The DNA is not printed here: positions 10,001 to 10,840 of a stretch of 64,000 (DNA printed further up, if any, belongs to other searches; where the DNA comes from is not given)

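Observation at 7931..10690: Adjacent pyrimidine-metabolism genes: beta-ureidopropionase next to a bacterial-type dCTP deaminase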

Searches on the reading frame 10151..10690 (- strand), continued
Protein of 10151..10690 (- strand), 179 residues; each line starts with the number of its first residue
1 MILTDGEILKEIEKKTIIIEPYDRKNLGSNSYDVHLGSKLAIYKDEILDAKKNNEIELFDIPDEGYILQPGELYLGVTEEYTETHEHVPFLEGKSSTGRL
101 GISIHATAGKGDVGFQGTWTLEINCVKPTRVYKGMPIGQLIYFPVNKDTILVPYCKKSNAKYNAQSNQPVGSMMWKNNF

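Call 20: list_cluster_members(proteins=[P0002, P0003, P0005, P0009, P0022, P0038, P0040, P0103, P0112, P0076])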
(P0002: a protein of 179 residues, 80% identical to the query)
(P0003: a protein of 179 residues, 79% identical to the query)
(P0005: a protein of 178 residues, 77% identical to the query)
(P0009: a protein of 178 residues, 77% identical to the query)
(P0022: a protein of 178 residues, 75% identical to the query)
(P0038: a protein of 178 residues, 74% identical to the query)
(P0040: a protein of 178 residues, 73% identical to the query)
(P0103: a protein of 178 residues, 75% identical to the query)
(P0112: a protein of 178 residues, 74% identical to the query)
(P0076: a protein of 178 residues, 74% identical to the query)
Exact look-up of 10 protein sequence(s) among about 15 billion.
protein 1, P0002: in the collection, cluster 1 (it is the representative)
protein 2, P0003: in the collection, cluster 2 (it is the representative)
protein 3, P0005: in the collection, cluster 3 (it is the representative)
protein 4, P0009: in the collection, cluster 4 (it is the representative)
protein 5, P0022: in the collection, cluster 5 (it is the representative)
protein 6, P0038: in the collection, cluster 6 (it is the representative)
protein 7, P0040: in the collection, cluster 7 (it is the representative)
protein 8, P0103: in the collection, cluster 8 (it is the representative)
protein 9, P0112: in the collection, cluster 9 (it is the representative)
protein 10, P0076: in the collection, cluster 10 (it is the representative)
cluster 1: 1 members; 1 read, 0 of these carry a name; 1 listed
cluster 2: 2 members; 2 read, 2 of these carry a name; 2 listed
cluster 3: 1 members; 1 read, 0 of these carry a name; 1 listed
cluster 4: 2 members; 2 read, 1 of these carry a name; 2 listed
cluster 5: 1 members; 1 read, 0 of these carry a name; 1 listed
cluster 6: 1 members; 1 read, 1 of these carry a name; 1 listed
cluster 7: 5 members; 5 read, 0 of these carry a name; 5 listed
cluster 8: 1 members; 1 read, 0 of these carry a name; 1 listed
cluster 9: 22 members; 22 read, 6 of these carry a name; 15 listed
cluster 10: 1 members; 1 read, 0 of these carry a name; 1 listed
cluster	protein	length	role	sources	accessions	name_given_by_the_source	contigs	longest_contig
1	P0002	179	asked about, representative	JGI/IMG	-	-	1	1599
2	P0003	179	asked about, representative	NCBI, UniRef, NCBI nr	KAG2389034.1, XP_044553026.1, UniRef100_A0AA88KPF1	hypothetical protein C9374_014434 [Naegleria lovaniensis] | dCTP deaminase n=1 Tax=Naegleria lovaniensis TaxID=51637 RepID=A0AA88KPF1_NAELO | uncharacterized protein C9374_014434 [Naegleria lovaniensis]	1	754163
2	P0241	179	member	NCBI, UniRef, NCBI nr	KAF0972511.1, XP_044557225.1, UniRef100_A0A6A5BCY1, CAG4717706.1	hypothetical protein FDP41_009414 [Naegleria fowleri] | dUTPase-like domain-containing protein n=1 Tax=Naegleria fowleri TaxID=5763 ... | uncharacterized protein FDP41_009414 [Naegleria fowleri]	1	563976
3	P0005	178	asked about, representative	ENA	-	-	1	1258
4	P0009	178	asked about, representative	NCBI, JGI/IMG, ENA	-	-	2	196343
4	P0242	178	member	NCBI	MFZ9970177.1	MAG: dCTP deaminase [Bacteroidia bacterium]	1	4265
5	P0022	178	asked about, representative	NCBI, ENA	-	-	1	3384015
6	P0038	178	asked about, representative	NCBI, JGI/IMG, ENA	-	dCTP deaminase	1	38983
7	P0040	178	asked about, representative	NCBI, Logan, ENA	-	-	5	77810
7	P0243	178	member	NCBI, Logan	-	-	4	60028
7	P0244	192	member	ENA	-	-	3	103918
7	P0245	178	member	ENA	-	-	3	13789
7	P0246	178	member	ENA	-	-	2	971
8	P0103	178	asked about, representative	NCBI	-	-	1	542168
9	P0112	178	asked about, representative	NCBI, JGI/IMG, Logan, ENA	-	dCTP deaminase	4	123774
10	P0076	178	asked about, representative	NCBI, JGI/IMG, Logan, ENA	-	-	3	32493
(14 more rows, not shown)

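Call 39: find_encoding_contigs(protein=P0241, flank=10000, max_places=3)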
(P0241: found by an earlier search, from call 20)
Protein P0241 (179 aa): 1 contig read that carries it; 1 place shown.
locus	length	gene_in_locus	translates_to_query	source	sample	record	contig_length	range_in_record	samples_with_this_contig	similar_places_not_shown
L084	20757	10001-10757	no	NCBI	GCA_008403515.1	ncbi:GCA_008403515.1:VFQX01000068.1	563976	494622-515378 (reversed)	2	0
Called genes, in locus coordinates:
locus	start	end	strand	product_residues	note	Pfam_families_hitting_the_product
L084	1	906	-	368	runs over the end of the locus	PF01694:Rhomboid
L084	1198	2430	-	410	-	-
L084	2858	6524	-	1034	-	PF00794:PI3K_rbd, PF00792:PI3K_C2, PF00613:PI3Ka, PF00454:PI3_PI4_kinase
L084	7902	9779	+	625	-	PF00249:Myb_DNA-binding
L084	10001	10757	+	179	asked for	PF22769:DCD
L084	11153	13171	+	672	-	PF00501:AMP-binding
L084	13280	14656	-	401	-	PF01454:MAGE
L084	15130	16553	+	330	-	PF01940:DUF92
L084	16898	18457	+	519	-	-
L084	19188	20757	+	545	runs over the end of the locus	-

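Call 44: search_protein_representatives(protein=window:10154-10690:-)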
Query: 179 residues. Proteins with E-value up to 0.001 (for the whole library): 5965; up to 1e-10: 2334; up to 1e-30: 282. The best 150 are listed.
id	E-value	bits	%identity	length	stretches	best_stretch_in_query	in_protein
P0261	2.6e-72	258.7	69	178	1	1-179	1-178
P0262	3.9e-72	258.1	39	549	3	3-146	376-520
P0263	2.4e-70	252.3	38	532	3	3-145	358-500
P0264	5.9e-60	218.4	60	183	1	1-177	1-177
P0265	2.6e-59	216.3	62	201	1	1-177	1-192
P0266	1.6e-55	204.0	72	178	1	15-144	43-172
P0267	2.1e-54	200.4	57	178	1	1-179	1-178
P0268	1.2e-53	197.8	58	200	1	1-179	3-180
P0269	2.0e-53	197.1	60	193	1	1-177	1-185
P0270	5.6e-53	195.7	53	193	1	1-177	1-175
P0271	5.7e-53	195.7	55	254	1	1-178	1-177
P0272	9.3e-53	195.0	54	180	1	3-176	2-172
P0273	1.8e-52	194.0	54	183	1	3-177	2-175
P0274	5.7e-52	192.4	58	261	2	1-144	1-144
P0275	7.2e-52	192.1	57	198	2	46-177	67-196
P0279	2.1e-50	187.3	53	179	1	1-179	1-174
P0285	2.2e-48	180.7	50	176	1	1-179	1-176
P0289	2.9e-47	177.1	54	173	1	1-170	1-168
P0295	1.1e-46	175.2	48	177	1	1-174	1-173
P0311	2.2e-41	157.9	54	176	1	1-157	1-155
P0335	5.3e-39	150.2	44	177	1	1-177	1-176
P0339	7.3e-39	149.7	54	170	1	1-143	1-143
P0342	1.1e-38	149.2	45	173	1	1-157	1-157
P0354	1.6e-37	145.3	45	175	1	3-146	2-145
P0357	2.7e-37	144.6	45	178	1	1-167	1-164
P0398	2.2e-35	138.4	43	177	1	1-169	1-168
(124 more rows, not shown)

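Call 51: list_cluster_members(proteins=[P0261, P0264, P0265, P0267, P0268, P0269, P0270, P0272, P0273, P0285])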
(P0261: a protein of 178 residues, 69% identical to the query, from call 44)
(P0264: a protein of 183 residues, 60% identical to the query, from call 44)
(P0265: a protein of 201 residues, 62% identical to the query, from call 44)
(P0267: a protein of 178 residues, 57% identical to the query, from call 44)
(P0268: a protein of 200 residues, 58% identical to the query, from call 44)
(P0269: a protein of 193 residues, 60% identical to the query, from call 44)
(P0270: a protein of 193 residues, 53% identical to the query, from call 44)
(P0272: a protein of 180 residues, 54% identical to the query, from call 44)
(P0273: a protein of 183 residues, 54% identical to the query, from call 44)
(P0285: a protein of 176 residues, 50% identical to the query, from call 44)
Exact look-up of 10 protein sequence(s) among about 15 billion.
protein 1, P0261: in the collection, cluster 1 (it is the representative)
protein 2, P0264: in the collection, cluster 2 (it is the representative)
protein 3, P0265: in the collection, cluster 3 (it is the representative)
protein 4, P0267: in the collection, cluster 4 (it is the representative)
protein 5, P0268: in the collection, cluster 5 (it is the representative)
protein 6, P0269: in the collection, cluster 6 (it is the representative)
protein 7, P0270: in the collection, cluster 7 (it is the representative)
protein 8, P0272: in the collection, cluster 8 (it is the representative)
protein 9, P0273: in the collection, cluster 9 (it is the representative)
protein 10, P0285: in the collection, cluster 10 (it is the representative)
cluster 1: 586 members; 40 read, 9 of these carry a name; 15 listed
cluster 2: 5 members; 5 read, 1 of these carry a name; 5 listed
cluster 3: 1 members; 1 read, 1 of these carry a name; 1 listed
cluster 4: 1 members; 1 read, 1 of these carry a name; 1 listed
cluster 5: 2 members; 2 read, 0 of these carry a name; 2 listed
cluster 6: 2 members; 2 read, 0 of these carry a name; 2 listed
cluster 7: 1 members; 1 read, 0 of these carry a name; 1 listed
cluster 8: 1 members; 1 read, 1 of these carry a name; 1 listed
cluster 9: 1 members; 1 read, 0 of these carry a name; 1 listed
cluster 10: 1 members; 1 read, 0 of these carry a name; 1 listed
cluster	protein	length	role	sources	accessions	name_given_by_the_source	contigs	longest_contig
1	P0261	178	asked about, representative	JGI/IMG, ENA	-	-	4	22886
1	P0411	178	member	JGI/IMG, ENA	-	dCTP deaminase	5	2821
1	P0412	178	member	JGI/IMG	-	dCTP deaminase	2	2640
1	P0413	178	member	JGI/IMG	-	dCTP deaminase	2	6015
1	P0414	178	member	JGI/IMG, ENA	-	dCTP deaminase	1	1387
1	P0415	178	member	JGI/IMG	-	dCTP deaminase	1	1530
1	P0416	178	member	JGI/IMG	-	dCTP deaminase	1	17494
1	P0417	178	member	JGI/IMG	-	dCTP deaminase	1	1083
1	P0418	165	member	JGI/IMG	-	dCTP deaminase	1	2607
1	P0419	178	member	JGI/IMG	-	dCTP deaminase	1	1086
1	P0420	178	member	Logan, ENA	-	-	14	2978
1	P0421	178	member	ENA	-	-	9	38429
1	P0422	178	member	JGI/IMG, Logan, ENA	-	-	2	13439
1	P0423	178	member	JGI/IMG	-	-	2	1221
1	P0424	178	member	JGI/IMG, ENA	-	-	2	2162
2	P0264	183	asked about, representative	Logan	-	-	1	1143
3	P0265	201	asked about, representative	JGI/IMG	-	dCTP deaminase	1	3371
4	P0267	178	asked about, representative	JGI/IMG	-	dCTP deaminase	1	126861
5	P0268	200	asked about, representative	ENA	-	-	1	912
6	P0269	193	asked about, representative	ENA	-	-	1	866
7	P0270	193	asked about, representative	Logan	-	-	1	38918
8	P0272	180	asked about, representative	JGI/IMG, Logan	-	dCTP deaminase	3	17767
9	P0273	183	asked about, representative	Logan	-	-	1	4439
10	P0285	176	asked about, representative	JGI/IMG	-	-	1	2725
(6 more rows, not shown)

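Call 56: find_homologous_proteins(query=A1, max_evalue=1e-20)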
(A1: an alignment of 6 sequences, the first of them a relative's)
Query A1 (6 sequences) (179 aa, profile of the alignment): 8000 proteins with E <= 1e-20 among 8000 candidates; the best 120 are listed.
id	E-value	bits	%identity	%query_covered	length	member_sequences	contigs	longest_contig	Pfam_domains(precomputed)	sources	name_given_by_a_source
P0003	1.8e-109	382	79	100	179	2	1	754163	PF22769.2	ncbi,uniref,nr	ncbi:hypothetical protein C9374_014434 [Naegleria lovaniensis]|uniref:dCTP deaminase n=1 Tax=Naegler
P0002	1.2e-108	379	80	100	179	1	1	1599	PF22769.2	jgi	-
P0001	2.9e-108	378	100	100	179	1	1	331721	PF22769.2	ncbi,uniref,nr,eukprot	ncbi:predicted protein [Naegleria gruberi]|uniref:Predicted protein n=1 Tax=Naegleria gruberi TaxID=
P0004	1.3e-105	369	76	100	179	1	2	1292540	PF22769.2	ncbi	ncbi:hypothetical protein ABK040_009087 [Willaertia magna]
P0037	5.5e-103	360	72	100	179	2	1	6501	PF22769.2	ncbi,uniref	ncbi:dCTP deaminase [Acrasis kona]|uniref:dCTP deaminase n=1 Tax=Acrasis kona TaxID=1008807 RepID=A0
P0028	1.4e-93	330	73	100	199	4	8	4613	PF22769.2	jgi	jgi:dCTP deaminase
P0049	2.5e-91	322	74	100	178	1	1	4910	PF22769.2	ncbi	-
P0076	3.2e-91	322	74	100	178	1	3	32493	PF22769.2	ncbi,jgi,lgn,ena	-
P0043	4.1e-91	322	74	100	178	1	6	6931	PF22769.2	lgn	-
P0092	5.2e-91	321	74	100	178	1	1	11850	PF22769.2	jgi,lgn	jgi:dCTP deaminase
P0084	5.3e-91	321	74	100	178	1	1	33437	PF22769.2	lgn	-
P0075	7.0e-91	321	73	100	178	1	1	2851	PF22769.2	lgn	-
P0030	7.2e-91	321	73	100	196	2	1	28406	PF22769.2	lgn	-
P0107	9.3e-91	321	72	100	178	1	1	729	PF22769.2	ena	-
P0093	1.0e-90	320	74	100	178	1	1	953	PF22769.2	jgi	jgi:dCTP deaminase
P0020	1.2e-90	320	74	100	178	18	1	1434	PF22769.2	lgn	-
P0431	1.3e-90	320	73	100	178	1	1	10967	PF22769.2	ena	-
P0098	1.4e-90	320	73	100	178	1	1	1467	PF22769.2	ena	-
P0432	1.6e-90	320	73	100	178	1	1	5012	PF22769.2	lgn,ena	-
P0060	1.9e-90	320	73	100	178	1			PF22769.2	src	-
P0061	2.0e-90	319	73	100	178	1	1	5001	PF22769.2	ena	-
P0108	2.1e-90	319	74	100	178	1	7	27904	PF22769.2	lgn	-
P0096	2.5e-90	319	74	100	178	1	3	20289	PF22769.2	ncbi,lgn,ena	-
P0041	2.9e-90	319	75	100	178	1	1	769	PF22769.2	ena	-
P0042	3.5e-90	319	74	100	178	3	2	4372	PF22769.2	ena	-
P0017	4.7e-90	318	75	100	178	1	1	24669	PF22769.2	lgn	-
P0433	4.9e-90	318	71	100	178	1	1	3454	PF22769.2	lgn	-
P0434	6.0e-90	318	73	100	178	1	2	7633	PF22769.2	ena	-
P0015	6.0e-90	318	75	100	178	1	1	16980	PF22769.2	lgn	-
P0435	8.4e-90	317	72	100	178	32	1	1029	PF22769.2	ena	-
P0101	9.5e-90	317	73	100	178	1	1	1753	PF22769.2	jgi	jgi:dCTP deaminase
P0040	1.0e-89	317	73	100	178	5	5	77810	PF22769.2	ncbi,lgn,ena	-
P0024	1.2e-89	317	75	100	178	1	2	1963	PF22769.2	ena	-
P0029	1.3e-89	317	75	100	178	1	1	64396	PF22769.2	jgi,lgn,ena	jgi:dCTP deaminase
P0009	1.3e-89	317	77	100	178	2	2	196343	PF22769.2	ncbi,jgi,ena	-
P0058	1.4e-89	317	75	100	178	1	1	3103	PF22769.2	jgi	jgi:dCTP deaminase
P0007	1.4e-89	317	75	100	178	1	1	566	PF22769.2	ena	-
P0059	1.5e-89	317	74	100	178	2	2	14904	PF22769.2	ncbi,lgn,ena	-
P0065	1.5e-89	317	75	100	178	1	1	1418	PF22769.2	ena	-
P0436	1.6e-89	317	72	100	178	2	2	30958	PF22769.2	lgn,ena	-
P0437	1.6e-89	317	72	100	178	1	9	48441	PF22769.2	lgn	-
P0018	1.6e-89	317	77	100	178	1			PF22769.2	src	-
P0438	1.6e-89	316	74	100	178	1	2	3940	PF22769.2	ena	-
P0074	2.0e-89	316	74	100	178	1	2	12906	PF22769.2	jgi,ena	jgi:dCTP deaminase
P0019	2.1e-89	316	77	100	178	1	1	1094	PF22769.2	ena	-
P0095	2.3e-89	316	75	100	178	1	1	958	PF22769.2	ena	-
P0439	2.4e-89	316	73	100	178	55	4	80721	PF22769.2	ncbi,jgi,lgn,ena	ncbi:MAG TPA: dCTP deaminase [Hanamia sp.]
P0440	2.8e-89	316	74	100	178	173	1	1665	PF22769.2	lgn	-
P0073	3.2e-89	316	74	100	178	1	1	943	PF22769.2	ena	-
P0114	3.2e-89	316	73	100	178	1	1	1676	PF22769.2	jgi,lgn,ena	-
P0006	3.2e-89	316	78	100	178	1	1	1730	PF22769.2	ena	-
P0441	3.4e-89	315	72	100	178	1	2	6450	PF22769.2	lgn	-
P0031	3.6e-89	315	75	100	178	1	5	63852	PF22769.2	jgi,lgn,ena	-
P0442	3.8e-89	315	72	100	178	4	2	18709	PF22769.2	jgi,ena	-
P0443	4.0e-89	315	71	100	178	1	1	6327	PF22769.2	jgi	jgi:dCTP deaminase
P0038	4.1e-89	315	74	100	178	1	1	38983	PF22769.2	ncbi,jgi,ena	jgi:dCTP deaminase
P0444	4.3e-89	315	73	100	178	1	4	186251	PF22769.2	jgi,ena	jgi:dCTP deaminase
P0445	4.6e-89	315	72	100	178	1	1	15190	PF22769.2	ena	-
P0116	4.6e-89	315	73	100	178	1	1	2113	PF22769.2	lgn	-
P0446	4.7e-89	315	72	100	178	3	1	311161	PF22769.2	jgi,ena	jgi:dCTP deaminase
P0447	4.7e-89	315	73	100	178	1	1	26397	PF22769.2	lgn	-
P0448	4.8e-89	315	71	100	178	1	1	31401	PF22769.2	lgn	-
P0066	4.9e-89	315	73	100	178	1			PF22769.2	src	-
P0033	5.1e-89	315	75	100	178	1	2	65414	PF22769.2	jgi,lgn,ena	-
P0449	5.1e-89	315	73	100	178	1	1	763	PF22769.2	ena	-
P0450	5.3e-89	315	73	100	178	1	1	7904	PF22769.2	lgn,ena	-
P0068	5.3e-89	315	73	100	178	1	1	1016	PF22769.2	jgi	-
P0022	5.4e-89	315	75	100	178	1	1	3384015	PF22769.2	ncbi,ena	-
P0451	5.7e-89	315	74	100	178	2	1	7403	PF22769.2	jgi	jgi:dCTP deaminase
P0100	5.8e-89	315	74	100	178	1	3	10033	PF22769.2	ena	-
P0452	6.0e-89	315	70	100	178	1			PF22769.2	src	-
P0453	6.1e-89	315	71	100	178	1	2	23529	PF22769.2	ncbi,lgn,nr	ncbi:MAG: dCTP deaminase [Ferruginibacter sp.]|nr:dCTP deaminase [Ferruginibacter sp.]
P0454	6.1e-89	315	72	100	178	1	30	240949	PF22769.2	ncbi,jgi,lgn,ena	jgi:dCTP deaminase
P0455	6.1e-89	315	73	100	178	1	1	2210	PF22769.2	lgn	-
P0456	6.2e-89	315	71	100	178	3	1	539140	PF22769.2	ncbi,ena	-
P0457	6.3e-89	315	72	100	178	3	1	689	PF22769.2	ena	-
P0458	6.4e-89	315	72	100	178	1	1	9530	PF22769.2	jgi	jgi:dCTP deaminase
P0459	6.6e-89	315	73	100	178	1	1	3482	PF22769.2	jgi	jgi:dCTP deaminase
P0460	6.7e-89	315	72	100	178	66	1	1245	PF22769.2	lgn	-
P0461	6.8e-89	314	72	100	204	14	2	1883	PF22769.2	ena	-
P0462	7.1e-89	314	72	100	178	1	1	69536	PF22769.2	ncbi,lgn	ncbi:MAG: dCTP deaminase [Bacteroidota bacterium]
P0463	7.1e-89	314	73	100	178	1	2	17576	PF22769.2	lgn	-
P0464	7.4e-89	314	74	100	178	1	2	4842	PF22769.2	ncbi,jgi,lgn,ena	jgi:dCTP deaminase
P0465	8.1e-89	314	74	100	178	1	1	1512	PF22769.2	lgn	-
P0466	8.4e-89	314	72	100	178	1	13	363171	PF22769.2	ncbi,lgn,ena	-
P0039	8.7e-89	314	75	100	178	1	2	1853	PF22769.2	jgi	-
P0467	8.7e-89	314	73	100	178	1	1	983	PF22769.2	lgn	-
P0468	9.5e-89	314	73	100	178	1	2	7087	PF22769.2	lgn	-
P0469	9.6e-89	314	73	100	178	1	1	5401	PF22769.2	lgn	-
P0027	9.7e-89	314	77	100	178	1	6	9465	PF22769.2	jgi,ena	-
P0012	1.0e-88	314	75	100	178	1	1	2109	PF22769.2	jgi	jgi:dCTP deaminase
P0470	1.0e-88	314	69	100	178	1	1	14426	PF22769.2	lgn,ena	-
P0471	1.0e-88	314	73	100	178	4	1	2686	PF22769.2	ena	-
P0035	1.1e-88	314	74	100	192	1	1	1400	PF22769.2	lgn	-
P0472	1.1e-88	314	74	100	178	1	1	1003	PF22769.2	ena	-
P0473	1.1e-88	314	74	100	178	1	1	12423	PF22769.2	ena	-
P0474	1.1e-88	314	72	100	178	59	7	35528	PF22769.2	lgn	-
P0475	1.2e-88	314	72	100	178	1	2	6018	PF22769.2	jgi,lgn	jgi:dCTP deaminase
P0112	1.2e-88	314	74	100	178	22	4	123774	PF22769.2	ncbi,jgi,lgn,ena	jgi:dCTP deaminase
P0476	1.2e-88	314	73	100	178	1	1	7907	PF22769.2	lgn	-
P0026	1.3e-88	314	74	100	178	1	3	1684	PF22769.2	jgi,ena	-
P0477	1.3e-88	314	71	100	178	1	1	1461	PF22769.2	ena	-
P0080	1.4e-88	314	74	100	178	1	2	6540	PF22769.2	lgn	-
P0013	1.4e-88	314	75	100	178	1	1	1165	PF22769.2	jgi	jgi:dCTP deaminase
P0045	1.4e-88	313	75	100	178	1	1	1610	PF22769.2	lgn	-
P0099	1.4e-88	313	74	100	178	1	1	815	PF22769.2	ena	-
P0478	1.5e-88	313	72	100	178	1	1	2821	PF22769.2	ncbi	-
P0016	1.5e-88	313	76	100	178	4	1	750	PF22769.2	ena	-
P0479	1.5e-88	313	72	100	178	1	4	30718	PF22769.2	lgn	-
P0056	1.5e-88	313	75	100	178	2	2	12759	PF22769.2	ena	-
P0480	1.5e-88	313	73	100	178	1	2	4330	PF22769.2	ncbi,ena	-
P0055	1.5e-88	313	75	100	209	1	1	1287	PF22769.2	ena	-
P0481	1.6e-88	313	73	100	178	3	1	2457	PF22769.2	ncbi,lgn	-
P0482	1.6e-88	313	72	100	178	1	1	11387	PF22769.2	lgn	-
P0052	1.6e-88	313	75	100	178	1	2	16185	PF22769.2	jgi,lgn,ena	jgi:dCTP deaminase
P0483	1.6e-88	313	74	100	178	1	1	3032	PF22769.2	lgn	-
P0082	1.7e-88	313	73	100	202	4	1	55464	PF22769.2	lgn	-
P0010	1.7e-88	313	77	100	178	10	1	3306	PF22769.2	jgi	jgi:dCTP deaminase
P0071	1.9e-88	313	73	100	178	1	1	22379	PF22769.2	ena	-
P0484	1.9e-88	313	72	100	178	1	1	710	PF22769.2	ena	-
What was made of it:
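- With a heterolobosean profile there is a 30-bit gap to the next hits (call 56). The profile search shows a score gap (call 56).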

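Call 58: find_encoding_contigs(protein=P0028, flank=5000, max_places=6)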
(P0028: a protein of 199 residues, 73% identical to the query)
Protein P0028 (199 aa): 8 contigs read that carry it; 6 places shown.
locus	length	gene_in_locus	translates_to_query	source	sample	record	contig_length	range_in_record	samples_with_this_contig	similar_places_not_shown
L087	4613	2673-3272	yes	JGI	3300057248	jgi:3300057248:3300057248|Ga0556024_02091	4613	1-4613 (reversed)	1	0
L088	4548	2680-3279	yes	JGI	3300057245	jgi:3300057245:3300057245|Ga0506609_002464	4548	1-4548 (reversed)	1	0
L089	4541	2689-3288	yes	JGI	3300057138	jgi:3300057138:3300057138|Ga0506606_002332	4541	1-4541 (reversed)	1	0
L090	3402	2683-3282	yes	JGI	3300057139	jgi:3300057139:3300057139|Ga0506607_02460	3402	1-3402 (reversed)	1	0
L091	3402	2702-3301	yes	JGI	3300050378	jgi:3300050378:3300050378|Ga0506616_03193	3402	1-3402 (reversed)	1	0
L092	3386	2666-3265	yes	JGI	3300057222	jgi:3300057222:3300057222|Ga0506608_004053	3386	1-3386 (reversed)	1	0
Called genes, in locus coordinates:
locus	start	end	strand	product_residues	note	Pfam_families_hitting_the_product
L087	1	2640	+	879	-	?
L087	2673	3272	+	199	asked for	PF22769:DCD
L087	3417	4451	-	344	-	-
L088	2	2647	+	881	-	?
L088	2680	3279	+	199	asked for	PF22769:DCD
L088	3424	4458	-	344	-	-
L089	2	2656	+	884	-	?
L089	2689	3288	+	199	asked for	PF22769:DCD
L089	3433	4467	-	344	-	-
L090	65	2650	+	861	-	PF25683:URGCP_GTPase, PF05879:RHD3_GTPase, PF20428:Sey1_3HB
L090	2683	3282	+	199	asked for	PF22769:DCD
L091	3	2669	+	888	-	?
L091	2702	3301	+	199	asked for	PF22769:DCD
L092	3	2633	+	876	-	?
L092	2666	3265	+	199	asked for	PF22769:DCD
